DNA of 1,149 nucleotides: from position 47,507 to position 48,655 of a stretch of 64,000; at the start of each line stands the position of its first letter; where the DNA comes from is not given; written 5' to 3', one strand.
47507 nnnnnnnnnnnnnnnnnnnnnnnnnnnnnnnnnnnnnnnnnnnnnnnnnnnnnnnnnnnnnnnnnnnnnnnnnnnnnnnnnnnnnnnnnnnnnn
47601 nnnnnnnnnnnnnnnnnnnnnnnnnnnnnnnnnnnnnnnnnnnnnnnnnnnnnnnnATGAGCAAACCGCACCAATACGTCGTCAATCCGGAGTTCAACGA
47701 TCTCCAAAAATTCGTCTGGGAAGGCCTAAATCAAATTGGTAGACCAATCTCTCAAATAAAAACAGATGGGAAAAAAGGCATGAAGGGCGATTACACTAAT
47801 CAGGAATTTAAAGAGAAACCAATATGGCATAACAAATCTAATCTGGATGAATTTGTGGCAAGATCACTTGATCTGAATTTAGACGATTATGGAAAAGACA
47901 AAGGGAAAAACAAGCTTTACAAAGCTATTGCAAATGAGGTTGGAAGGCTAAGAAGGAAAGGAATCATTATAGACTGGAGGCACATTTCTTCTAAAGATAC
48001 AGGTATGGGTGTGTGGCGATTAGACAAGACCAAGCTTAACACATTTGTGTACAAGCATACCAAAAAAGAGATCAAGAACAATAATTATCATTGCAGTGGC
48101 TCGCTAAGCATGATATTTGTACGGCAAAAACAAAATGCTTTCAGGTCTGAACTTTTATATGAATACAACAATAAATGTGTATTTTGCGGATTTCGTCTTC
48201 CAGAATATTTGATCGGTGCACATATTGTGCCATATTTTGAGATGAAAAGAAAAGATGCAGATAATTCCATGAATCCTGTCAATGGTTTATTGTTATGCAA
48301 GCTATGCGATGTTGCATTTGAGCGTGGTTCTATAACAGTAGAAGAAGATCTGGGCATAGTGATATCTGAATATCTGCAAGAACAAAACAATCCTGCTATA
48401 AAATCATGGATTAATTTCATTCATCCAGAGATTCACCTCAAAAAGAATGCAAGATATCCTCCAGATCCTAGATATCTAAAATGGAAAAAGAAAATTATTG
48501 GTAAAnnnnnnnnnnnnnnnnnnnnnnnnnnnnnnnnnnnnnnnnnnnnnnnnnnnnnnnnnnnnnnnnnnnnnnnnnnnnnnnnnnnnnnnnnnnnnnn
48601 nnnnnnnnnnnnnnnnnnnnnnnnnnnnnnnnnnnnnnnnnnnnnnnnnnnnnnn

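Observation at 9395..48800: One IS6-like end family links an MTase cassette, a nuclease transposon and scattered transposase halves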

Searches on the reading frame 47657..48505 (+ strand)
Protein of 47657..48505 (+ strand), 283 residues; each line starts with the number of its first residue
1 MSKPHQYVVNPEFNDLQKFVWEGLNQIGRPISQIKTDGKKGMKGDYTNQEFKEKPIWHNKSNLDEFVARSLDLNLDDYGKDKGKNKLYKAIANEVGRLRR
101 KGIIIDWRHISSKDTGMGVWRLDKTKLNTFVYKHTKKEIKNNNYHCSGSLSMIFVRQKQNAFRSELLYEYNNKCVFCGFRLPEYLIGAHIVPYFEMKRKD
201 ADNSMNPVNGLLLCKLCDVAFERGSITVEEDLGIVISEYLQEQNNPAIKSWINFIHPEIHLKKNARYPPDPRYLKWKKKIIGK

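Call 11: search_protein_families(library=pfam, max_evalue=0.01, proteins=[window:47657-48505:+])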
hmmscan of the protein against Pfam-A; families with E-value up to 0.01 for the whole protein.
window:47657-48505:+ (283 aa): 1 family
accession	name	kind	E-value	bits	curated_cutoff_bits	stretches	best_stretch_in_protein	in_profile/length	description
PF13391.12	HNH_2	-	1.2e-11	44.7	21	1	174-229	1-66/66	HNH endonuclease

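Call 17: find_encoding_contigs(protein=window:47657-48505:+, flank=3000, max_places=8)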
Protein window:47657-48505:+ (283 aa): 2 contigs read that carry it; 2 places shown.
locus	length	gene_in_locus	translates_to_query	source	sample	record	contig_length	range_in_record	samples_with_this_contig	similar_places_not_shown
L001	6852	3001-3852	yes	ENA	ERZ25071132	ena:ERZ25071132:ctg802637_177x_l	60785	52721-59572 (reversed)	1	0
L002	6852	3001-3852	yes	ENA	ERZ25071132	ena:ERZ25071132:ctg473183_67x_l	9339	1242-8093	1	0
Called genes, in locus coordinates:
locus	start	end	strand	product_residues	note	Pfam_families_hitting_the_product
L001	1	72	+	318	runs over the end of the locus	PF00665:rve, PF13683:rve_3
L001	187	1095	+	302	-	PF08271:Zn_Ribbon_TF, PF00382:TFIIB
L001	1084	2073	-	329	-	PF02517:Rce1-like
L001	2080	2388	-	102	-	PF01253:SUI1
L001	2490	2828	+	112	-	PF06677:Auto_anti-p27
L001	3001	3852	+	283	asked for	PF13391:HNH_2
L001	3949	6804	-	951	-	PF04851:ResIII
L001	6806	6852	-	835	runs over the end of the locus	PF01555:N6_N4_Mtase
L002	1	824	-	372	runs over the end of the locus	PF00535:Glycos_transf_2, PF13632:Glyco_trans_2_3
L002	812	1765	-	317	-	PF04055:Radical_SAM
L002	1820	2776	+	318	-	PF01370:Epimerase, PF04321:RmlD_sub_bind (faint), PF16363:GDP_Man_Dehyd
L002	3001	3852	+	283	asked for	PF13391:HNH_2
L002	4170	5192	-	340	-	PF01544:CorA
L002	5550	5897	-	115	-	-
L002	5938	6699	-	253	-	PF13847:Methyltransf_31 (weak)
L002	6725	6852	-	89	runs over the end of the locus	PF03685:UPF0147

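Call 52: search_protein_families(library=ncbifam, max_evalue=0.001, proteins=[window:47657-48505:+])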
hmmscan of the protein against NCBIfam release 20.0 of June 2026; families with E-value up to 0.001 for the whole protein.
window:47657-48505:+ (283 aa): 1 family
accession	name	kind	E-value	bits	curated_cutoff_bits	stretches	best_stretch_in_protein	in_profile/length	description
NF045808.1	PT-DNA_restrict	exception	9.5e-14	51.2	180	1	154-279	157-280/284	phosphorothioated DNA-binding restriction endonuclease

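Call 53: search_protein_families(library=padloc, max_evalue=0.001, proteins=[window:47657-48505:+, L001:3949-6801:-])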
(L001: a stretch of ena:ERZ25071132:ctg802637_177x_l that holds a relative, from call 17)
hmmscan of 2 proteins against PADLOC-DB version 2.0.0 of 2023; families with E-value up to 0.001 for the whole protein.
window:47657-48505:+ (283 aa): 2 families
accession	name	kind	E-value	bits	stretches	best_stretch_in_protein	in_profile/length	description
PDLC04132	HNH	-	8.6e-28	95.3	1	134-280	129-270/286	-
PDLC03546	HNH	-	2.2e-11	41.3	1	155-262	155-259/282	Type II restriction enzyme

L001:3949-6801:- (950 aa): 3 families
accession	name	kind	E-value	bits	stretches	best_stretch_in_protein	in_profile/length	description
PDLC03648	REase_III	-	9.3e-11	38.6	1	503-545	312-354/871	Type III restriction enzyme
PDLC03650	REase_III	-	0.00018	18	0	495-546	371-422/898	Type III restriction enzyme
PDLC03647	REase_III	-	0.00028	17.2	0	500-545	505-550/989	Type III restriction enzyme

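Call 54: search_solved_structures(query=window:47657-48505:+, max_evalue=1, show_alignments=2)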
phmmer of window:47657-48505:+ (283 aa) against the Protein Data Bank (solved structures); distinct sequences matched with E-value up to 1: 1.
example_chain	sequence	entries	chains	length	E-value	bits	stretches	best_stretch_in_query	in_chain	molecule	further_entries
6yex_A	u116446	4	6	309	5e-06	28.9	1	152-251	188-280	HNH endonuclease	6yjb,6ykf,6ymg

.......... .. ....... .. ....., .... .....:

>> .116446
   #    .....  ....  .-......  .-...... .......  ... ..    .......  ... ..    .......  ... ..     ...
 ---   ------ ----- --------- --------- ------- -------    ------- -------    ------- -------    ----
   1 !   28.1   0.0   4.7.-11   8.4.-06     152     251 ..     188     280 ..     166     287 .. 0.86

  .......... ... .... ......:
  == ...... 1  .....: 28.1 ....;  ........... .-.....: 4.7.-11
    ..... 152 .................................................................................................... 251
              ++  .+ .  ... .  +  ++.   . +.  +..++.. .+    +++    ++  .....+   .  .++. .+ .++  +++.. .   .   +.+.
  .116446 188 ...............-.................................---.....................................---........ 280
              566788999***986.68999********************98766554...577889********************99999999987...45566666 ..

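Call 56: find_homologous_proteins(query=window:47657-48505:+, max_evalue=0.00001)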
Query window:47657-48505:+ (283 aa): 54 proteins with E <= 0.00001 among 300 candidates.
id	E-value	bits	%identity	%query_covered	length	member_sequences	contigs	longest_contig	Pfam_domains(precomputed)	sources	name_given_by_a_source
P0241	5.2e-194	661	100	100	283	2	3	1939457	PF13391.13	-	-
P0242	2.9e-177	606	93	99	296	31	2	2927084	PF13391.13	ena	-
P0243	1.3e-116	407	64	99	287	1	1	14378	PF13391.13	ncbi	-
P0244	1.6e-115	403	59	99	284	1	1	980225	PF13391.13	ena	-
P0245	2.7e-114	399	60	99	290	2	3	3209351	PF13391.13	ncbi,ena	-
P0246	2.9e-114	399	59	99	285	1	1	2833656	PF13391.13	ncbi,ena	-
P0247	2.8e-113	396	61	100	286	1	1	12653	PF13391.13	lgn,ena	-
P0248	1.7e-112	393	62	99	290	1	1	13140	PF13391.13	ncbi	-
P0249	1.1e-111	391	60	99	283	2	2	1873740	PF13391.13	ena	-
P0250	2.7e-111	389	59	100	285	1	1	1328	PF13391.13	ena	-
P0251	3.4e-111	389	59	99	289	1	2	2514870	PF13391.13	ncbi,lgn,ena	-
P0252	1.9e-110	387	62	99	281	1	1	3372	PF13391.13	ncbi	-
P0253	8.9e-110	384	57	99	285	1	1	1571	PF13391.13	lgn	-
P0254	8.2e-109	381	56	100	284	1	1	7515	PF13391.13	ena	-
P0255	8.6e-109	381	62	99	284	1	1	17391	PF13391.13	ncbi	-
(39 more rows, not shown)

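Call 70: predict_structure(alignment_id=A1)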
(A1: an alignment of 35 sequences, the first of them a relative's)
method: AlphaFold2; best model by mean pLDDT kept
length: 283 residues; sequences in the alignment: 35
mean_pLDDT: 90.1   pTM: 0.86
mean pLDDT of the five models: 90.1, 89.9, 89.0, 88.0, 84.9
residues with pLDDT >= 90: 219; 70-90: 40; 50-70: 15; < 50: 9
segments of 3 or more residues with pLDDT < 50: 1-3, 37-40
pLDDT, mean of each block of 10 residues (from residue 1): 63 92 92 64 76 91 93 92 90 91 85 61 94 97 93 96 97 97 96 95 97 97 97 96 94 96 95 97 84
secondary structure, 60 per line:
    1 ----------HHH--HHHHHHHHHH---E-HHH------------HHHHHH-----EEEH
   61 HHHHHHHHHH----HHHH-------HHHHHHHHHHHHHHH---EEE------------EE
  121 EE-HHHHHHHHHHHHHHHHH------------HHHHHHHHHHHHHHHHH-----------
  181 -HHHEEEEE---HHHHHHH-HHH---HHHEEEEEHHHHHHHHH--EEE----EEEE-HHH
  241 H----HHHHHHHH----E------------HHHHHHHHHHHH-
elements in order: H16-25 H46-51 E57-59 H60-70 H75-78 H86-100 E104-106 E119-122 H124-140 H153-169 E185-189 H193-199 E210-214 H215-223 E226-228 E233-236 H238-241 H246-253 H271-282

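Call 75: fold_search(model_id=the predicted structure, library=pdb)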
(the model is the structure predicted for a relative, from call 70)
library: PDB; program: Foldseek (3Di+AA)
matches with E <= 10: 117; with E <= 0.001: 2
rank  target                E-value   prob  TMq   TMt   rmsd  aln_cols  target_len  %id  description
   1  6yex_B                1.1e-05  1.00  0.34  0.32   9.6       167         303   22  VcaM4I restriction endonuclease in the absence of DNA (released 2020-12-16)
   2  6yex_A                1.4e-05  1.00  0.33  0.31   9.4       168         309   21  VcaM4I restriction endonuclease in the absence of DNA (released 2020-12-16)
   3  8d2k_A                5.1e-03  0.95  0.20  0.07  12.8       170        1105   14  Structure of Acidothermus cellulolyticus Cas9 ternary complex (Cleavage Intermediate 2) (released 2023-12-20)
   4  6ghs                  2.1e-02  1.00  0.31  0.30   3.5       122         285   17  Modification dependent TagI restriction endonuclease (released 2018-08-29)
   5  6m0w_A                1.0e-01  0.18  0.25  0.09  22.1       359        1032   11  Crystal structure of Streptococcus thermophilus Cas9 in complex with the AGAA PAM (released 2020-09-09)
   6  4ogc                  1.8e-01  0.21  0.22  0.08  16.7       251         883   14  Crystal structure of the Type II-C Cas9 enzyme from Actinomyces naeslundii (released 2014-02-12)
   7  9ko9_A                2.4e-01  0.08  0.15  0.04  22.1       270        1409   12  Cryo-EM structure of PsCas9-sgRNA binary complex (released 2025-07-30)
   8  9n69_F                2.9e-01  0.23  0.20  0.24  14.9       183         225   10  Structure of the retron IA complex with HNH nuclease in the "down" orientation (released 2025-04-23)
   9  3euh_E                3.2e-01  0.66  0.24  0.32   6.8       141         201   13  Crystal Structure of the MukE-MukF Complex (released 2009-01-20)
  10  2x4h_B                3.4e-01  0.20  0.18  0.32   9.2       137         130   18  Crystal Structure of the hypothetical protein SSo2273 from Sulfolobus solfataricus (released 2010-07-21)
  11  3rpu_H                3.8e-01  0.63  0.22  0.31   8.4       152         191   11  Crystal structure of the MukE-MukF complex (released 2012-03-14)
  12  8umf_A                4.3e-01  0.08  0.21  0.06  21.4       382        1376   11  Structure of PsCas9 in complex with gRNA and DNA in product state (released 2024-10-02)
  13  3cta                  4.5e-01  0.44  0.18  0.25   7.6       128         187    8  Crystal structure of riboflavin kinase from Thermoplasma acidophilum (released 2008-04-29)
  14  4yrv_A                4.5e-01  0.18  0.19  0.19  12.6       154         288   14  Crystal structure of Anabaena transcription factor HetR complexed with 21-bp DNA from hetP promoter (released 2015-12-02)
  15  5x42_C                4.8e-01  0.33  0.19  0.26   8.9       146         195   14  Structure of DotL(590-659)-DotN derived from Legionella pneumophila (released 2017-06-14)
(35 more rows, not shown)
